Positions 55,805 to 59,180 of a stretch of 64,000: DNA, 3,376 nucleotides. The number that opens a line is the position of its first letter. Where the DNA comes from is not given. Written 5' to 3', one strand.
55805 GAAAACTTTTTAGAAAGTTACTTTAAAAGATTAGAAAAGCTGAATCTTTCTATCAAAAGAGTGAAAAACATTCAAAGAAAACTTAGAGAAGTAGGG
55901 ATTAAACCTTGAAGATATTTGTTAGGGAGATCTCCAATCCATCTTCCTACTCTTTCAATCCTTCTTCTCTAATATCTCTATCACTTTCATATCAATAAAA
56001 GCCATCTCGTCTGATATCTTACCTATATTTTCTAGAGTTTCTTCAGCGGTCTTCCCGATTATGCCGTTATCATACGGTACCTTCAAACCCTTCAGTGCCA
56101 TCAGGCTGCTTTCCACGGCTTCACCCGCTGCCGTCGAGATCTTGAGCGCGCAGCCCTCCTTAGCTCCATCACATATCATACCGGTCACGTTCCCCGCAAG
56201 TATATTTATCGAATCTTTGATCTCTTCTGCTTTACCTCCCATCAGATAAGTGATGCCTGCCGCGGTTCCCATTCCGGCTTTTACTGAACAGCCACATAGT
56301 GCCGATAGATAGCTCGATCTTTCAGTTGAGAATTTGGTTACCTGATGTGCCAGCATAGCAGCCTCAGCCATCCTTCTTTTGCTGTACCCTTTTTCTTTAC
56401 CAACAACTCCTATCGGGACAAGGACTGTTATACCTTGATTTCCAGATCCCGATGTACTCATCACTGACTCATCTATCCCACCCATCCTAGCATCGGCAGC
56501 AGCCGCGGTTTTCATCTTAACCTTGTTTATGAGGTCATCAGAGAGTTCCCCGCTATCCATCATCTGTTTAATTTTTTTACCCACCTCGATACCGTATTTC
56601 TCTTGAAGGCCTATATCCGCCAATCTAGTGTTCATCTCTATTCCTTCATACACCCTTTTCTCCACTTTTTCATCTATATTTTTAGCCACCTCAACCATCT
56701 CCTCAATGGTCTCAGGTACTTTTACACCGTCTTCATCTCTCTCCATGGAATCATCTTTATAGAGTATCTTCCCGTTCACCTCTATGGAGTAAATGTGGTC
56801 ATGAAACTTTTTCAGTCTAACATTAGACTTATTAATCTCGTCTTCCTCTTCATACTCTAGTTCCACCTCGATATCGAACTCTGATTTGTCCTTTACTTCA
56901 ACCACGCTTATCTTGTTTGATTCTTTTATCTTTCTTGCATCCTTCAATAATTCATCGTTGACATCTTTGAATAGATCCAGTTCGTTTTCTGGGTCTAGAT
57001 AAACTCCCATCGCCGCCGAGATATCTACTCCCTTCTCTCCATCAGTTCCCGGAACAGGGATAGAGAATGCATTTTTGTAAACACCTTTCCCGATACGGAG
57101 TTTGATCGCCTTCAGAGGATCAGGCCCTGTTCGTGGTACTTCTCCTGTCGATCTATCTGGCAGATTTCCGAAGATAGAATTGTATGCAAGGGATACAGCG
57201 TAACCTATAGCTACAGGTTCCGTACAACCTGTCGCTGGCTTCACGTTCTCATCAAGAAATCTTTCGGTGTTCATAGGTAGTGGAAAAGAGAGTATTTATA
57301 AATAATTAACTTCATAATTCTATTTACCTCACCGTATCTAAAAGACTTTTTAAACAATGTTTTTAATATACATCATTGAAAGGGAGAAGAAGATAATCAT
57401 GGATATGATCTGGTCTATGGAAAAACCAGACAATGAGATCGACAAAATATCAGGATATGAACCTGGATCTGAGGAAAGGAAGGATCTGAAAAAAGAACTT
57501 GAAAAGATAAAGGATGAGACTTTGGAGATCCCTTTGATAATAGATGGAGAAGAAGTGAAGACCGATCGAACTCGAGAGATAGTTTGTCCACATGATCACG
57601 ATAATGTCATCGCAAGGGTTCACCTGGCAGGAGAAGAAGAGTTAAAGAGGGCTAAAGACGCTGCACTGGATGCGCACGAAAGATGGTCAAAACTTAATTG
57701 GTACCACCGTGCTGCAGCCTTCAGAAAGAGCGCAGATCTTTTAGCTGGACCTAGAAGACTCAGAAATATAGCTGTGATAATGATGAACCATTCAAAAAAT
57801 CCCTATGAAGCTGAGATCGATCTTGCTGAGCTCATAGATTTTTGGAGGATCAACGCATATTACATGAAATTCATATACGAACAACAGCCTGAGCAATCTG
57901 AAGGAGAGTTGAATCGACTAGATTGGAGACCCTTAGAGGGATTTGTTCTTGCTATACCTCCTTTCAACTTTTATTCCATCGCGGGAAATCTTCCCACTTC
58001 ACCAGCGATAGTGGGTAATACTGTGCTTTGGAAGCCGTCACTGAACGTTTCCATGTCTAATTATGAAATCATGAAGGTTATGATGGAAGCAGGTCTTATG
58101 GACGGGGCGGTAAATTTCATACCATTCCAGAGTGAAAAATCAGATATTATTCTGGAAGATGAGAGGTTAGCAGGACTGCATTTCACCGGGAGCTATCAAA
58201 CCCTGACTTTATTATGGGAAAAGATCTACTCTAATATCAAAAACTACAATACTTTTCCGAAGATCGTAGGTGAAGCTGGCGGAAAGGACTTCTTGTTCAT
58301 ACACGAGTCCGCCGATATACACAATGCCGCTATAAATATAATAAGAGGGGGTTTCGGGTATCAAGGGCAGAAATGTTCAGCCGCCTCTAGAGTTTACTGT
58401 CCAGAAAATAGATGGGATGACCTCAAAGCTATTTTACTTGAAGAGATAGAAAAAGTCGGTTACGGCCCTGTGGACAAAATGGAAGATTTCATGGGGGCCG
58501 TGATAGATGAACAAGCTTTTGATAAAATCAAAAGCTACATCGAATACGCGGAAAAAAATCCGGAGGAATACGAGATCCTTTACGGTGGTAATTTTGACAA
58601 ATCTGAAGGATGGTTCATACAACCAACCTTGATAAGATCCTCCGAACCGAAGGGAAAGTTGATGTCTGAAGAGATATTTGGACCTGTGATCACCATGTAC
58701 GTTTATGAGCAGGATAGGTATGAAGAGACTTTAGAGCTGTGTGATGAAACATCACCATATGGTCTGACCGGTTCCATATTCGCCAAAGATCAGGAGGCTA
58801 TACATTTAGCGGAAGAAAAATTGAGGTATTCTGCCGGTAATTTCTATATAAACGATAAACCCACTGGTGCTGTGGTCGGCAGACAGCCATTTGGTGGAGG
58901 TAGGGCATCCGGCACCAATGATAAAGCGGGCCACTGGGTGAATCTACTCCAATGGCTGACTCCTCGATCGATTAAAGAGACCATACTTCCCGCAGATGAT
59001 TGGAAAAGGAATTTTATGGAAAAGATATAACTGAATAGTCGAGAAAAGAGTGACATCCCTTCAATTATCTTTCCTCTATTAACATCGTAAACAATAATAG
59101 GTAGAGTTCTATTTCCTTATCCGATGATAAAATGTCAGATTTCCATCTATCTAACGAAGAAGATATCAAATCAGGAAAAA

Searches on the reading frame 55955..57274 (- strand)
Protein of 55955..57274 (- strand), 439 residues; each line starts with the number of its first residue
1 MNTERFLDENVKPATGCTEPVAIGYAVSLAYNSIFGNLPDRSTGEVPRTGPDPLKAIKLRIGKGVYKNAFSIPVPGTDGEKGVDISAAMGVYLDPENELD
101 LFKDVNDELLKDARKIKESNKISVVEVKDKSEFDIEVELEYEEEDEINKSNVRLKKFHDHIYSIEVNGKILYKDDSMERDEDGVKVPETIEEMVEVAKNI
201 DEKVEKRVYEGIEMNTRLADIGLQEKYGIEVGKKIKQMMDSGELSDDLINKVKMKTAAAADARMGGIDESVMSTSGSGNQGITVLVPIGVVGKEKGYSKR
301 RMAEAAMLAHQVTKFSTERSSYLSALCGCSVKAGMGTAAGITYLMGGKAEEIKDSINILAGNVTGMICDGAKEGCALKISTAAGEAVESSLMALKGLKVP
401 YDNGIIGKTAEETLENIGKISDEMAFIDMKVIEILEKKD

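Call 49: search_protein_families(library=pfam, proteins=[window:55955-57274:-], max_evalue=0.00001)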
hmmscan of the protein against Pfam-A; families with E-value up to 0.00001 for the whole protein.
window:55955-57274:- (439 aa): 1 family
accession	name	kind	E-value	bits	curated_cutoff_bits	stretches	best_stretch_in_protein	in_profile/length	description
PF03313.21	SDH_alpha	-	7.8e-53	180.2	26.4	1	177-423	22-249/260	Serine dehydratase alpha chain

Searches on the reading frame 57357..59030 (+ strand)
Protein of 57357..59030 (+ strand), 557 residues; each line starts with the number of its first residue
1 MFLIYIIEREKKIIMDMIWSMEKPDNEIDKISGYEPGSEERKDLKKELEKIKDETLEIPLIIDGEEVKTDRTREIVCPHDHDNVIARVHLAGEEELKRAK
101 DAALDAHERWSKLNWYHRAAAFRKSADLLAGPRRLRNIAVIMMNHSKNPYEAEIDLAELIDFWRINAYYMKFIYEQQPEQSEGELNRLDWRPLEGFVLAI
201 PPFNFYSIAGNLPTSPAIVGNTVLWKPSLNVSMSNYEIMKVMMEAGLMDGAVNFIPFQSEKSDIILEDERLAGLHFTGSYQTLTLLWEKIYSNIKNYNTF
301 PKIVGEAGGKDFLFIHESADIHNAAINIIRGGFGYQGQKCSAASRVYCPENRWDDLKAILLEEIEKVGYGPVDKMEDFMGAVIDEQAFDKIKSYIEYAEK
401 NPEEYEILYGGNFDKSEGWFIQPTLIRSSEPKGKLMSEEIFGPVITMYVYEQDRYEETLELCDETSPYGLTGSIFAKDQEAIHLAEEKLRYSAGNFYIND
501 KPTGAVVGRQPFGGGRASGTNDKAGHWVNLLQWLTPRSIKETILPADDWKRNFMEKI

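Call 49: search_protein_families(library=pfam, proteins=[window:57357-59030:+], max_evalue=0.00001)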
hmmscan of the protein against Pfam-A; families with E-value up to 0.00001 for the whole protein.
window:57357-59030:+ (557 aa): 1 family
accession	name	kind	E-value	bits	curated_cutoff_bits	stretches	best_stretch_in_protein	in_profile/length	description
PF00171.27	Aldedh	-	7.1e-93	312.1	23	1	71-528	7-451/461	Aldehyde dehydrogenase family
